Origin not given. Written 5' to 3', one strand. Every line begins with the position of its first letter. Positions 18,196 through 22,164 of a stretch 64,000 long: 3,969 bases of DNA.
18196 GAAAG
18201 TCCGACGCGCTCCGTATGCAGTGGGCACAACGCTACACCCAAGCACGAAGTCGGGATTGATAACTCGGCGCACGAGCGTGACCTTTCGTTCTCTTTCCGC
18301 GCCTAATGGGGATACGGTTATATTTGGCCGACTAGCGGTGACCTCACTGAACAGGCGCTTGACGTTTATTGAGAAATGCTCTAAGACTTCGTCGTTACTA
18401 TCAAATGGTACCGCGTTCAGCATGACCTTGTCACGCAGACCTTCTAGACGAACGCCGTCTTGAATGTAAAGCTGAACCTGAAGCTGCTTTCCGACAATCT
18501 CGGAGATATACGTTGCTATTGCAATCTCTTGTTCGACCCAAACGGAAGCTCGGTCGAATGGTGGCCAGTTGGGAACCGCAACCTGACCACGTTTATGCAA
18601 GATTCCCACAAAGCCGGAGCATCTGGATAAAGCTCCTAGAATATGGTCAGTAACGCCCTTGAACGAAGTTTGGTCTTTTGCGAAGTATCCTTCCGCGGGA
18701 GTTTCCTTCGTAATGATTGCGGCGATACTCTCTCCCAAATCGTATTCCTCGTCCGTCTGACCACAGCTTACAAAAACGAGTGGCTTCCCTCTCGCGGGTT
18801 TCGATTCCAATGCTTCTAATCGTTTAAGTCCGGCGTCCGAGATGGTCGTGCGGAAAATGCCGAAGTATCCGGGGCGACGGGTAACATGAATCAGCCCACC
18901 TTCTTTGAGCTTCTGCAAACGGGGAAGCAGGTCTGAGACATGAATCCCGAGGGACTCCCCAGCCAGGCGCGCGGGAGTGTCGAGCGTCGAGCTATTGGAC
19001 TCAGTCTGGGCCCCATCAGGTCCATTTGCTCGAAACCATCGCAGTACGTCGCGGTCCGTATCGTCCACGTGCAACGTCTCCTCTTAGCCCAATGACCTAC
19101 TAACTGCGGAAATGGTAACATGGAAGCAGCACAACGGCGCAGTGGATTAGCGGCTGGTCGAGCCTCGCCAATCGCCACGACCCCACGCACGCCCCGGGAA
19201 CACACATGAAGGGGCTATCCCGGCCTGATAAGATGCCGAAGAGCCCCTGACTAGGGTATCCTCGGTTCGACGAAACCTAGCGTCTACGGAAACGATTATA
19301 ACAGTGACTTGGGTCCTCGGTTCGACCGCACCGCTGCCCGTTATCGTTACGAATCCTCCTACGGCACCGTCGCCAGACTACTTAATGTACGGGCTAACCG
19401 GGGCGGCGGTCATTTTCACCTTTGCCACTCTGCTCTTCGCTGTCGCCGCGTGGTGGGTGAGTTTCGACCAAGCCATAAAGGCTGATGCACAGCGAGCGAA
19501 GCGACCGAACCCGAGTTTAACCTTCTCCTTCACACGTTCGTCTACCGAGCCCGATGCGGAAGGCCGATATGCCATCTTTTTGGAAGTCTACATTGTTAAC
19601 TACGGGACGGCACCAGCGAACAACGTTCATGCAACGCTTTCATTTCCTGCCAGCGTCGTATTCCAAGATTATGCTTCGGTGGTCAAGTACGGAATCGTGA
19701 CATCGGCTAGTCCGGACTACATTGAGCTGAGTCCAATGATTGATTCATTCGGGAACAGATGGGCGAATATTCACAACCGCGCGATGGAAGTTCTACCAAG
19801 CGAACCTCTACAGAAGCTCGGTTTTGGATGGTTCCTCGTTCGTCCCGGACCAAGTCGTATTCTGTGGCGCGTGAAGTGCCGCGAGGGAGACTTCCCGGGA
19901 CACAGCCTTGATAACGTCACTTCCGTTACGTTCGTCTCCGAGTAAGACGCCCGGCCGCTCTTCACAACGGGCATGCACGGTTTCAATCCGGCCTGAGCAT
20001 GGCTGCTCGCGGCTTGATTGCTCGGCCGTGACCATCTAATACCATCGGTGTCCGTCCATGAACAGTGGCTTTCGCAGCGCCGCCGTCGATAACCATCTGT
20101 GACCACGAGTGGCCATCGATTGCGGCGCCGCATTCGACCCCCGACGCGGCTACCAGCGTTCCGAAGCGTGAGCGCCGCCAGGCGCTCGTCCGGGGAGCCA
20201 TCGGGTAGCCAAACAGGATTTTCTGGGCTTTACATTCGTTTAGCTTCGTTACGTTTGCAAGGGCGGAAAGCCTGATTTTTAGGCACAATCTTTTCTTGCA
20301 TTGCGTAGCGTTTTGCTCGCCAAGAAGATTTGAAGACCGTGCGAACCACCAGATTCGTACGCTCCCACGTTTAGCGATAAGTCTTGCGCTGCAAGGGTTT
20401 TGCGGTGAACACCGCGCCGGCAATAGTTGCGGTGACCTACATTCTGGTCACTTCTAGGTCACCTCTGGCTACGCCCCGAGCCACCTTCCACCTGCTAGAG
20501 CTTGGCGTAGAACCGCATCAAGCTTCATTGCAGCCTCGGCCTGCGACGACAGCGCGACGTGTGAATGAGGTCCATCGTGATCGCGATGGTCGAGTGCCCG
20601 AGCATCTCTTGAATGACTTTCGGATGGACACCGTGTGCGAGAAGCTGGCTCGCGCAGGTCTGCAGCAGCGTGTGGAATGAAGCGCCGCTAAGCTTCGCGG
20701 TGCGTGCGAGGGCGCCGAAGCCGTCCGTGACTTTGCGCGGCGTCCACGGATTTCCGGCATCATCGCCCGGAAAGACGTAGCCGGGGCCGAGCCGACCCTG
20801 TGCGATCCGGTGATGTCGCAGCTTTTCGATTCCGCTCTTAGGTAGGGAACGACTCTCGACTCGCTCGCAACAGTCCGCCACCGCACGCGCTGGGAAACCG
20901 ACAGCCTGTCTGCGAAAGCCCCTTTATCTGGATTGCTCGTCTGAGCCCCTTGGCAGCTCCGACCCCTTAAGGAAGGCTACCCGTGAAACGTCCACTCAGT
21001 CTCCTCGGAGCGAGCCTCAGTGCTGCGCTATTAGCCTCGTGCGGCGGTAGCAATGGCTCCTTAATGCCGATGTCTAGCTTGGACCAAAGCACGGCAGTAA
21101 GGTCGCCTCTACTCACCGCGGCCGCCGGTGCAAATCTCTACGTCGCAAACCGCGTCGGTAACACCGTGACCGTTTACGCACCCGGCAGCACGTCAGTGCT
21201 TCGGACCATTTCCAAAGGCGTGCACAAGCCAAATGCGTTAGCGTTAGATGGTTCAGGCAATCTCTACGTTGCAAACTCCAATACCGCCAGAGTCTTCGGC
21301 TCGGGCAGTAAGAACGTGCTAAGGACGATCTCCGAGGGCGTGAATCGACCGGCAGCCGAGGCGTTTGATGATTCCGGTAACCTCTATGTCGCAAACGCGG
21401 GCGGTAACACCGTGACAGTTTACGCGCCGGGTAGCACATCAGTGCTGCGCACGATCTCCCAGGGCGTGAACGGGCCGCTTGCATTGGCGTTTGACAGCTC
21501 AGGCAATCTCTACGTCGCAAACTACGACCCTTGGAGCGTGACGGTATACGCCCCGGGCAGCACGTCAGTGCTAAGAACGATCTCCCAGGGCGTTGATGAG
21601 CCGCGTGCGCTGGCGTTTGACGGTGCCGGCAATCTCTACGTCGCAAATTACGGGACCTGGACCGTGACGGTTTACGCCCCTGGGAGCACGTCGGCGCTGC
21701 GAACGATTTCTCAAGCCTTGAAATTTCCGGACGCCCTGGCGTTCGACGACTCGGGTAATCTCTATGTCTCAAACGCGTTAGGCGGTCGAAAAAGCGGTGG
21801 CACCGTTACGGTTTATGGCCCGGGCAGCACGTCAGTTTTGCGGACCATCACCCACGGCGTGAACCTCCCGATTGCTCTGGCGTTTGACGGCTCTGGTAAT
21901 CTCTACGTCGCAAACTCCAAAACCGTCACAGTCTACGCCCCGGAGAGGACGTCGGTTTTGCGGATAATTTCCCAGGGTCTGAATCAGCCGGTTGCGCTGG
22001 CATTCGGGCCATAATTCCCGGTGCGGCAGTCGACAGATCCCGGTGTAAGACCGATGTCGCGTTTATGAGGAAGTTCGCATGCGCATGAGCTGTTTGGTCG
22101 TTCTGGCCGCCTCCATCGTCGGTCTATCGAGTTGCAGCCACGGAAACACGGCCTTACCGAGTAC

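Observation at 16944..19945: wHTH plus TIR-like protein flanked by two paralogous TM/beta-sandwich proteins: candidate uncharacterised defence or abortive-infection module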

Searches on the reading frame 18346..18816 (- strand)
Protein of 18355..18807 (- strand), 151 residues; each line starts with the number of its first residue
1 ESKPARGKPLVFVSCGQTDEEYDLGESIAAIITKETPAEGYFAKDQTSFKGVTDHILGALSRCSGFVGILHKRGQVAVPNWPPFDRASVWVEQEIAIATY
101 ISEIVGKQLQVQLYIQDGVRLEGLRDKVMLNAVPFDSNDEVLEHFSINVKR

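Call 28: search_protein_representatives(protein=window:18355-18807:-)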
Query: 151 residues. Proteins with E-value up to 0.001 (for the whole library): 590; up to 1e-10: 447; up to 1e-30: 89. The best 150 are listed.
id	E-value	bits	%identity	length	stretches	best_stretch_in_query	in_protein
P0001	4.3e-94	328.5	100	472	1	1-151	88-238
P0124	5.0e-48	179.0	60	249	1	7-148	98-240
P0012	2.8e-47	176.6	61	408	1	8-148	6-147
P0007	2.0e-46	173.8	59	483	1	7-148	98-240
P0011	2.2e-46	173.7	58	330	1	7-147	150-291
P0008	1.6e-45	170.9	57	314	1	3-147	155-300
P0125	2.1e-42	160.8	54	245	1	6-144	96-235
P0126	1.6e-40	154.7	53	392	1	7-151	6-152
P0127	5.7e-40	152.9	52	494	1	7-146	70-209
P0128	7.3e-40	152.5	51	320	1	8-146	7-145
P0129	2.8e-39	150.6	50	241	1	5-150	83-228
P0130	5.0e-39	149.8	51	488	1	9-147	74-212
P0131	1.5e-38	148.3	49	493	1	4-151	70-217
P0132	4.0e-38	146.9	52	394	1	8-147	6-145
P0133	1.4e-37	145.1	49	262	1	7-151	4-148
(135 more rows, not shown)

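Call 35: search_solved_structures(query=A3, max_evalue=10, show_alignments=3)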
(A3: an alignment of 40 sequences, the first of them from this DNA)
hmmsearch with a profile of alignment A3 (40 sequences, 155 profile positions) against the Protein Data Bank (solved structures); distinct sequences matched with E-value up to 10: 1.
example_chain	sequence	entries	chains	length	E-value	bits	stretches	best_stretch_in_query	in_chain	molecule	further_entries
9r2b_B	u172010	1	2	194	0.51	13.3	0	114-151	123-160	de novo-designed alpha-helical barrel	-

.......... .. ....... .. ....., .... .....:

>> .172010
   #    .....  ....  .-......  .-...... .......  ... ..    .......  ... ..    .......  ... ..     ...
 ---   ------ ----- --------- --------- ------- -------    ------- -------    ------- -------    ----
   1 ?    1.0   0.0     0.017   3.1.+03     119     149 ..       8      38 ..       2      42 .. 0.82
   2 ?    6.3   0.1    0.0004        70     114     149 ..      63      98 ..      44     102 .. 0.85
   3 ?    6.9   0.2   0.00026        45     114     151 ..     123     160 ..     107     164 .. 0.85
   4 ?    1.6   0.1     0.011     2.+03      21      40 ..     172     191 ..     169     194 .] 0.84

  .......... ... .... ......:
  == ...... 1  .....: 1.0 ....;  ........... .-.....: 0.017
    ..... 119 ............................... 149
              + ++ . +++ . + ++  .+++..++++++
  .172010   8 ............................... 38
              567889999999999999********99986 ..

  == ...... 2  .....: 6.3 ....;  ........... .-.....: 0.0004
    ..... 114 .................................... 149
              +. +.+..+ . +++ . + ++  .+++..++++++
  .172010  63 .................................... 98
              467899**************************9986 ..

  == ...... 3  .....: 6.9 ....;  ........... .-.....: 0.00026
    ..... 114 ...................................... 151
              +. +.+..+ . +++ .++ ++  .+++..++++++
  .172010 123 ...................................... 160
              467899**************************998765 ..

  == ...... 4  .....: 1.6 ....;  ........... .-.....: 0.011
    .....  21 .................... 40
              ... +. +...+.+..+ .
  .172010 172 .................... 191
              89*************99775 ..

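Call 36: search_protein_families(library=pfam, alignment_id=A3, max_evalue=5)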
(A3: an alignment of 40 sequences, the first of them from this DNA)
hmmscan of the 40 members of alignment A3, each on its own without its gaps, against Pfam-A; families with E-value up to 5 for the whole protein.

A. member 1, seq(157 aa): 0 families

B. families by the number of members that match (of 40 scanned): 14 families
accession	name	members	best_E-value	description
PF17209.9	Hfq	4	0.0021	Hfq protein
PF13271.11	DUF4062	1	0.0016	Domain of unknown function (DUF4062)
PF13676.11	TIR_2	1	0.025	TIR domain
PF01894.22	UPF0047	1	0.062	Uncharacterised protein family UPF0047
PF24030.1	DUF7341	1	0.087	Domain of unknown function (DUF7341)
PF10137.14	CAP12-PCTIR_TIR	1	0.093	CAP12/Pycsar effector protein, TIR domain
PF14532.12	Sigma54_activ_2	1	0.096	Sigma-54 interaction domain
PF00368.23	HMG-CoA_red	1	0.14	Hydroxymethylglutaryl-coenzyme A reductase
PF20894.2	Tsp36_N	1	0.14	Small heat shock protein Tsp36, N-terminal domain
PF21830.1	DUF6890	1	0.15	Family of unknown function (DUF6890)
PF25355.1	DUF7882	1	0.2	Domain of unknown function (DUF7882)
PF10398.14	DUF2443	1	0.24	Protein of unknown function (DUF2443)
PF03965.22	Penicillinase_R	1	0.24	Penicillinase repressor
PF13094.11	CENP-Q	1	0.3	CENP-Q, a CENPA-CAD centromere complex subunit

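Call 71: search_protein_families(library=padloc, alignment_id=A3, max_evalue=1)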
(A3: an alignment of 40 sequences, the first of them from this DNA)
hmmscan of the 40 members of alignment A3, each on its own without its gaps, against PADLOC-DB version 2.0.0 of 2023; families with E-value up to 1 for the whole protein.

A. member 1, seq(157 aa): 0 families

B. families by the number of members that match (of 40 scanned): 3 families
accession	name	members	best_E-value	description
PDLC00039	DruH3|DruH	1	0.012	Unknown function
PDLC00140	GajB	1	0.036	UrvD helicase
PDLC02400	Aga_TIR-PNTD1-PNTD2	1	0.052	Class I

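Call 77: search_dna_similar(query=window:18355-18807:-, collection=plasmids, mode=protein, max_evalue=0.001, max_rows=15)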
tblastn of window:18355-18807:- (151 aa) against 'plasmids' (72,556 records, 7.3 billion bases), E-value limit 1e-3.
No match.

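Call 78: search_dna_similar(query=window:18355-18807:-, collection=phages, mode=protein, max_evalue=0.001, max_rows=15)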
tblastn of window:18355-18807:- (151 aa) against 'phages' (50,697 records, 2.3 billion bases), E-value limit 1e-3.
No match.

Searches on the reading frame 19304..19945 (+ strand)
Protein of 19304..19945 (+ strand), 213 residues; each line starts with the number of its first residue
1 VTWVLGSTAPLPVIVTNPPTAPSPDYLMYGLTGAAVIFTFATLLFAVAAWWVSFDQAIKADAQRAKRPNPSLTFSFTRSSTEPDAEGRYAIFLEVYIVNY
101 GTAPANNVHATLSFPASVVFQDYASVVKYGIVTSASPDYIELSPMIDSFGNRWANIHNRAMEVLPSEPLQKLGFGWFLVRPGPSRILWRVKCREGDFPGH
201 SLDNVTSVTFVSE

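Call 3: search_protein_families(library=pfam, proteins=[window:19304-19945:+], max_evalue=1)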
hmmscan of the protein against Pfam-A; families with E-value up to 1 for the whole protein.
window:19304-19945:+ (213 aa): 0 families

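Call 4: search_protein_families(library=padloc, proteins=[window:19304-19945:+], max_evalue=1)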
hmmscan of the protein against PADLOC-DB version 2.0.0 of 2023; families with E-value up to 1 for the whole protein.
window:19304-19945:+ (213 aa): 0 families

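Call 5: search_protein_families(library=ncbifam, proteins=[window:19304-19945:+], max_evalue=1)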
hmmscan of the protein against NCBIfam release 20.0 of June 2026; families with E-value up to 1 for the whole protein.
window:19304-19945:+ (213 aa): 0 families

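Call 18: find_homologous_proteins(query=window:19304-19945:+, max_evalue=0.001)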
Query window:19304-19945:+ (213 aa): 1 proteins with E <= 0.001 among 412 candidates.
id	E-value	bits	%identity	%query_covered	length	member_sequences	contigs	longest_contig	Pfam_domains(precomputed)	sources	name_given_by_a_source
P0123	6.1e-121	420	100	87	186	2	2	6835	-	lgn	-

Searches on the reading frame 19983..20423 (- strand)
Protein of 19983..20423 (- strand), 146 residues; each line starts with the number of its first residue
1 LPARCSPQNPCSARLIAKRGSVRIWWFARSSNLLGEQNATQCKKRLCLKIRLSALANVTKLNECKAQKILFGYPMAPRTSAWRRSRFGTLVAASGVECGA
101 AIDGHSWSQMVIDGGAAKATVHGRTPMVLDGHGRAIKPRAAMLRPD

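Call 32: search_protein_families(library=pfam, proteins=[window:19983-20423:-], max_evalue=0.01)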
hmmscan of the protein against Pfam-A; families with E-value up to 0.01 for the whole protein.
window:19983-20423:- (146 aa): 0 families

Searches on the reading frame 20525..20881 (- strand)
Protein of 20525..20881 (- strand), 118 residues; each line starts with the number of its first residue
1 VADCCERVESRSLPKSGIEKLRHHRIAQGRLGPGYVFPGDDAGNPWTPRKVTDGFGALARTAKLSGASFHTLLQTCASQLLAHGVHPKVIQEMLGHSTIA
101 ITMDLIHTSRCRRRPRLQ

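Call 32: search_protein_families(library=pfam, proteins=[window:20525-20881:-], max_evalue=0.01)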
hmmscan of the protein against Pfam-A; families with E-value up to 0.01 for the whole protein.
window:20525-20881:- (118 aa): 1 family
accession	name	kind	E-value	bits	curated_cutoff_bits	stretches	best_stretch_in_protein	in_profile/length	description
PF00589.27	Phage_integrase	-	6.3e-11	42.8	27.1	1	30-107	90-167/172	Phage integrase family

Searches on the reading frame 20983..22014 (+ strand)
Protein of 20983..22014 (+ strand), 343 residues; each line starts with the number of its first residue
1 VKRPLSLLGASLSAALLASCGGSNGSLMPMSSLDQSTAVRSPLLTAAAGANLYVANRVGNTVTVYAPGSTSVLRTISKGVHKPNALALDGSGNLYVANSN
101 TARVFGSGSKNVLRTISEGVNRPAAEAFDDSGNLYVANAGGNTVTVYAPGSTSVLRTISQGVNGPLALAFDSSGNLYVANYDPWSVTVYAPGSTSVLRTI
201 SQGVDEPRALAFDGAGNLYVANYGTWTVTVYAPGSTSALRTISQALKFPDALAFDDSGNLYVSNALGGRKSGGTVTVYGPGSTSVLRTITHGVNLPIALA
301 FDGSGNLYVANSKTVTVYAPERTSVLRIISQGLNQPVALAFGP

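Call 32: search_protein_families(library=pfam, proteins=[window:20983-22014:+], max_evalue=0.01)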
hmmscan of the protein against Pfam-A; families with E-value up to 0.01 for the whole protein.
window:20983-22014:+ (343 aa): 14 families
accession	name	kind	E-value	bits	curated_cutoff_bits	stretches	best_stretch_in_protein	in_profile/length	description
PF01436.27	NHL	-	1.7e-16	59.8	20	0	82-105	3-26/28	NHL repeat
PF06739.17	SBBP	-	2.7e-15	56.5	20.5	0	201-221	9-29/38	Beta-propeller repeat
PF08450.18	SGL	-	6.8e-14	52.5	26.3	3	70-178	123-242/246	SMP-30/Gluconolactonase/LRE-like region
PF10282.15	Lactonase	-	2.3e-09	37.4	21.7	0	43-103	249-314/344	Lactonase, 7-bladed beta-propeller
PF20067.5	SSL_N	-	7.6e-09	35.7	18.9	0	245-265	19-39/46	Strictosidine synthase-like, N-terminal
PF07494.17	Reg_prop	-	3.4e-08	33.2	20.4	0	166-181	8-23/24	Two component regulator propeller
PF23500.1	DUF7133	-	1e-07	32.1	27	0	293-313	26-46/385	Domain of unknown function (DUF7133)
PF21783.3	YNCE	-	6.7e-05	22.8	27.1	0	36-98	26-88/339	YNCE-like beta-propeller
PF25175.1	Beta-prop_WDR5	-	7.7e-05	22.5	250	1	133-297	23-182/296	WDR5 beta-propeller domain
PF24814.1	WD40_Prp19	-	0.00017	21.2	320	0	129-342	58-269/281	Prp19 WD40 domain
PF06977.17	SdiA-regulated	-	0.00033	20.4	21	0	73-97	215-239/249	SdiA-regulated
PF01453.30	B_lectin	-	0.00057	20.8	32.4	0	84-142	17-68/105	D-mannose binding lectin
PF25174.1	Beta-prop_THOC3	-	0.00059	19.4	305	0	123-223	132-232/272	THOC3 beta-propeller domain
PF25021.1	TEN_NHL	-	0.0053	16.2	27.1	0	163-183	31-51/357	Teneurin NHL domain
